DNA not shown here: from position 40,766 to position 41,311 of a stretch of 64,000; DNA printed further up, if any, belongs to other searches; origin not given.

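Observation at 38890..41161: Two paralogous small proteins with co-duplicated ~150-nt 5' leaders head two separate small-gene operons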

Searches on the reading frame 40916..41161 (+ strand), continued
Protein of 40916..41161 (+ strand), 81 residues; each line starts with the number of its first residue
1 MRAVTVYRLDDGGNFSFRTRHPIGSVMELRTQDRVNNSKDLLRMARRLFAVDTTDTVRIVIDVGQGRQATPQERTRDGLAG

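Call 82: list_cluster_members(proteins=[P0001, P0002, P0071])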
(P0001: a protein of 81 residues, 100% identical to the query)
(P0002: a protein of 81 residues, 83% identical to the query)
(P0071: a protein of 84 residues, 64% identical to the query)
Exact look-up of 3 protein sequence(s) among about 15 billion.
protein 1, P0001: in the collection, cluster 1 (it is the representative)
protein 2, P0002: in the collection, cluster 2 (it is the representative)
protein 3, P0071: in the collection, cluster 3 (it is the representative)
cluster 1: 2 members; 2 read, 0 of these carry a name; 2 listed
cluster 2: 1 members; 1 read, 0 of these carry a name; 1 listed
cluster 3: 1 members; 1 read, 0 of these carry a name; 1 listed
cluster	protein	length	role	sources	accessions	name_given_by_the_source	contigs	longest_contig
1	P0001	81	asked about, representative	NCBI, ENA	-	-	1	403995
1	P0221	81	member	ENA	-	-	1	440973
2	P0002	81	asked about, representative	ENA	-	-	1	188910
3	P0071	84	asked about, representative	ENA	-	-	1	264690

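Call 83: find_encoding_contigs(protein=P0001, flank=1000, max_places=3)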
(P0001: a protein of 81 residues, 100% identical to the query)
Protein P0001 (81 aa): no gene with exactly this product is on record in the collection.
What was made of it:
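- Tried and rejected: Looking up the window's own record by exact protein failed (call 83).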
